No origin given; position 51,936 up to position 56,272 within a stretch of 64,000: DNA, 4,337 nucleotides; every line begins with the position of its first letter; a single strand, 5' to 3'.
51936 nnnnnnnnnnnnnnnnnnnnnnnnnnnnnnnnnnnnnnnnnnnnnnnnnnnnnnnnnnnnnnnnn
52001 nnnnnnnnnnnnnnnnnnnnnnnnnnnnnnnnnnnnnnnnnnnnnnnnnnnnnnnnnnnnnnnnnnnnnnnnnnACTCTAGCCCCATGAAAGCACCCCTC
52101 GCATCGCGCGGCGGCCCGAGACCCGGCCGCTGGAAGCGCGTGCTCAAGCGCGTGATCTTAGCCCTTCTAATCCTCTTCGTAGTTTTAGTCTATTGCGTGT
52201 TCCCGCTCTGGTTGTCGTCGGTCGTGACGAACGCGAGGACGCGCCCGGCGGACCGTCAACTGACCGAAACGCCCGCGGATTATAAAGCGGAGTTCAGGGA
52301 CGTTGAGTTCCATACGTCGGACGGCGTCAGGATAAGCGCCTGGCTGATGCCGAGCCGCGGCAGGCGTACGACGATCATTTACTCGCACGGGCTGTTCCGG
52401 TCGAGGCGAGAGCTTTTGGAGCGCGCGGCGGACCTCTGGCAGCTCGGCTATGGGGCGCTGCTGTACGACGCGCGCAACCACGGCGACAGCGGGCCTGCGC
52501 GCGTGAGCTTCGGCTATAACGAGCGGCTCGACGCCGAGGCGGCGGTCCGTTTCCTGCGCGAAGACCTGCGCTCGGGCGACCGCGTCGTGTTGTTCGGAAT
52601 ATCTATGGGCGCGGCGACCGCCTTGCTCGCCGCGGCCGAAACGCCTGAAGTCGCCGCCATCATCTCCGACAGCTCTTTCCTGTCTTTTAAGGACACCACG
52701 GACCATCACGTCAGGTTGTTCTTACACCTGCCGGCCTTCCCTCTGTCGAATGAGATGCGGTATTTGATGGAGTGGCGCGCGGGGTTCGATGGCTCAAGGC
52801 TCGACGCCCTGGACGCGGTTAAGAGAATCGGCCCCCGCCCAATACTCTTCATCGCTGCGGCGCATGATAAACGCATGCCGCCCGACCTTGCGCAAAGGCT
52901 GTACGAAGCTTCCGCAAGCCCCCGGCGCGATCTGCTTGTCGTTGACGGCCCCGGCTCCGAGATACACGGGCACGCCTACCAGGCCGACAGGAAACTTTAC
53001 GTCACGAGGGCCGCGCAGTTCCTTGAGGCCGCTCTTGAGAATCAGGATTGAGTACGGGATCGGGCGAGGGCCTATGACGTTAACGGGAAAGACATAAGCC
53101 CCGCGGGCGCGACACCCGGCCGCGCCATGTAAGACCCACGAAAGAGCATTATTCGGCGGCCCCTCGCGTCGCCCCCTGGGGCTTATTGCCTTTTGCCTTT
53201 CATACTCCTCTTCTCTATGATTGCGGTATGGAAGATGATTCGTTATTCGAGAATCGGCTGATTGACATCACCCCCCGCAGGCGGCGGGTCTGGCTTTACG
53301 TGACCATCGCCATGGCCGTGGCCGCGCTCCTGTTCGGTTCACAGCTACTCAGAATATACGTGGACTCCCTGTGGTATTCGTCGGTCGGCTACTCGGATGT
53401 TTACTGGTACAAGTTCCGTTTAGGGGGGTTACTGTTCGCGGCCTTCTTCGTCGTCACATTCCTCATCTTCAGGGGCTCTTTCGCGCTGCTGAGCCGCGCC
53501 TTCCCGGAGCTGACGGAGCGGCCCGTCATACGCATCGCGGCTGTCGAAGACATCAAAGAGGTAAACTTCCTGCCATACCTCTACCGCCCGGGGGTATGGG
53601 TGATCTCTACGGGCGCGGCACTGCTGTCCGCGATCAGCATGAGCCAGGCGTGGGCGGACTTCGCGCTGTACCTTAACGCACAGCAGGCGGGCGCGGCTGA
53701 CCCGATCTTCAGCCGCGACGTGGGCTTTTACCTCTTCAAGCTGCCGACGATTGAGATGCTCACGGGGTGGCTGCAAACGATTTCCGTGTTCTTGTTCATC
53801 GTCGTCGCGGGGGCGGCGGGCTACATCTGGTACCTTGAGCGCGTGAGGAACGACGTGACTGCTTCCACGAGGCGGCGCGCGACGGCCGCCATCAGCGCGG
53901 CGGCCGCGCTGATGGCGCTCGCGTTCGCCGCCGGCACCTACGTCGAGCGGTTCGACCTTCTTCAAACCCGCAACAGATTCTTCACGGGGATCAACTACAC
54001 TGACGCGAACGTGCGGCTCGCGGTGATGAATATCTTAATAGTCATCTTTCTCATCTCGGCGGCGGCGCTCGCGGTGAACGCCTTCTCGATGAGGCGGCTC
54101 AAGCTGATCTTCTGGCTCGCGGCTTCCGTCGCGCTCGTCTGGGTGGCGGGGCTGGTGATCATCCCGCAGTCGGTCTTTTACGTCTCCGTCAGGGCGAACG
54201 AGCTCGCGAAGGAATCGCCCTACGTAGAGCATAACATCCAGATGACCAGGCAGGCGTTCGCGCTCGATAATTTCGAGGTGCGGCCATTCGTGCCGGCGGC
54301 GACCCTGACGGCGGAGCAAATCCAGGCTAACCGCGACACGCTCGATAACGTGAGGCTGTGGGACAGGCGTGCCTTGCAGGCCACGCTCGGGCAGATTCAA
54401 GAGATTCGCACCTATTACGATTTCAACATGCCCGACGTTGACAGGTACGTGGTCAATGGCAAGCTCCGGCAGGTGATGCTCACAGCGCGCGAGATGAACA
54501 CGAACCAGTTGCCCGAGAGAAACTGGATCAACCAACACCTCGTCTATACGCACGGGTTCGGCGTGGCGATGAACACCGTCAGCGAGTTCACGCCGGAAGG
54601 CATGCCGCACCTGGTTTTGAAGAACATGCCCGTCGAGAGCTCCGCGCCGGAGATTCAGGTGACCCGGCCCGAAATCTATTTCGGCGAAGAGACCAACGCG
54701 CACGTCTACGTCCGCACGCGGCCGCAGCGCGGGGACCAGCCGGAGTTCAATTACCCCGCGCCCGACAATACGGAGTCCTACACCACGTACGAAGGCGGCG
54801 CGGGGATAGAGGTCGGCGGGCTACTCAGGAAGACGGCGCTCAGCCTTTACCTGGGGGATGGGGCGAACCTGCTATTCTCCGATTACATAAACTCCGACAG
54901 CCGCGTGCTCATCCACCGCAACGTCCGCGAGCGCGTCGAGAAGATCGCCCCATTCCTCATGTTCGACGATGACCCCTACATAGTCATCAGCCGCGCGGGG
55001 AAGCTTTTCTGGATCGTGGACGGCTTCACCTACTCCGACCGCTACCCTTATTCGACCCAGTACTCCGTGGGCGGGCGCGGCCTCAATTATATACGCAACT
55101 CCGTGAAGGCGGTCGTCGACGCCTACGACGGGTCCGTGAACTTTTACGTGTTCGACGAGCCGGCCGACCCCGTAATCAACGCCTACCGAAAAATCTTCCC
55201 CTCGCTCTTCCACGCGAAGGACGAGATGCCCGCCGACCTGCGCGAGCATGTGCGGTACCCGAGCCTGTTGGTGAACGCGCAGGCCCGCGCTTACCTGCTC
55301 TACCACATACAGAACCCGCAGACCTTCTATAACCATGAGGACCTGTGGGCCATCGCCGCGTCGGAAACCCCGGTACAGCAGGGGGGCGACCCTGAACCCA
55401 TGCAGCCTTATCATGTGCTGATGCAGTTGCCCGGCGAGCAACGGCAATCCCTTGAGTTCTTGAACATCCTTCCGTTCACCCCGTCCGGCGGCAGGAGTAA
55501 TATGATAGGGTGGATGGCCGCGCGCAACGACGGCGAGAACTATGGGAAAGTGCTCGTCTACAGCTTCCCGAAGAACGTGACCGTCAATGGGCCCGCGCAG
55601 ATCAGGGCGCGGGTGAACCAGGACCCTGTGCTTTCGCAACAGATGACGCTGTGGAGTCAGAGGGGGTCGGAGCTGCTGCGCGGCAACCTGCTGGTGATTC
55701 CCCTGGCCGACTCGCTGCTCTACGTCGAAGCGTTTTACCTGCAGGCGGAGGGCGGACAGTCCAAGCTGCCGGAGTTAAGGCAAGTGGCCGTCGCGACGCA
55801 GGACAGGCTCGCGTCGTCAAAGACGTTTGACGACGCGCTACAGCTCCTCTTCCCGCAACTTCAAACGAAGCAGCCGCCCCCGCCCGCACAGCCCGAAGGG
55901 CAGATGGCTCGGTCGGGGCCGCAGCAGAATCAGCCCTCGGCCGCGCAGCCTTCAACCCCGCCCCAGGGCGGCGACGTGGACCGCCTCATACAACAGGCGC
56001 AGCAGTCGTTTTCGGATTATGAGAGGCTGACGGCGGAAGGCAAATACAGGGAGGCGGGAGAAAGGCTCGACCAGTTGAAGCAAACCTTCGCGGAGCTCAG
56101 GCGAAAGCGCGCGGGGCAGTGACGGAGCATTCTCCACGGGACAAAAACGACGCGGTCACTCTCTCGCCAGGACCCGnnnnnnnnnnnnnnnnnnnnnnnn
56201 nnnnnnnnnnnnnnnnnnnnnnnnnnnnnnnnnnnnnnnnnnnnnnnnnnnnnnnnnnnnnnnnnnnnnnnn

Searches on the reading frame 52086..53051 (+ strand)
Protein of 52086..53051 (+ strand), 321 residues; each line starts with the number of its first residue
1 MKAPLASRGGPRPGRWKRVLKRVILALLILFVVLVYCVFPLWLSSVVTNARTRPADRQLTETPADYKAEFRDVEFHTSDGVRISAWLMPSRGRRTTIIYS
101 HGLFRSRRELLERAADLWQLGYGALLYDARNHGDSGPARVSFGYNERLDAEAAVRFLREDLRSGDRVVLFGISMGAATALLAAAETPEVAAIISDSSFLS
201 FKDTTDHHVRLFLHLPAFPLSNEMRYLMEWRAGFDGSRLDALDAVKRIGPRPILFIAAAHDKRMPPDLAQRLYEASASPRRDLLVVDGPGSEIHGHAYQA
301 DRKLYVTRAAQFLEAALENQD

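Call 57: search_protein_families(library=pfam, proteins=[window:52086-53051:+], max_evalue=0.001)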
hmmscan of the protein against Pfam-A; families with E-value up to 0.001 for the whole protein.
window:52086-53051:+ (321 aa): 7 families
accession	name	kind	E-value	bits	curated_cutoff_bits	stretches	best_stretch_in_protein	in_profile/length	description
PF12146.15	Hydrolase_4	-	4.6e-14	52.7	27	1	94-204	4-116/239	Serine aminopeptidase, S33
PF00561.26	Abhydrolase_1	-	1.2e-12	48.4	25.8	1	97-204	3-109/245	alpha/beta hydrolase fold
PF02129.25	Peptidase_S15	-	2.3e-09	37.8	23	1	79-226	1-156/262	X-Pro dipeptidyl-peptidase (S15 family)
PF12697.13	Abhydrolase_6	-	3e-09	38.3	26.3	1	101-287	5-200/217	Alpha/beta hydrolase family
PF00326.27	Peptidase_S9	-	1.5e-05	25.1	22.6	1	144-318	42-211/213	Prolyl oligopeptidase family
PF05448.18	AXE1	-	0.00023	20.5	21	0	164-200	175-211/321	Acetyl xylan esterase (AXE1)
PF01738.24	DLH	-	0.00039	20.5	21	0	149-193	80-125/217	Dienelactone hydrolase family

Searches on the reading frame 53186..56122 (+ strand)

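Call 57: search_protein_families(library=pfam, proteins=[window:53186-56122:+], max_evalue=0.001)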
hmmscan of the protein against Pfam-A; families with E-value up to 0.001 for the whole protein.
window:53186-56122:+ (978 aa): 1 family
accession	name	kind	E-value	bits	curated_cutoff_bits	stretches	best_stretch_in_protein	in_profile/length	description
PF03699.18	UPF0182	-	4.6e-253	842.3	27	1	39-823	3-770/770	Uncharacterised protein family (UPF0182)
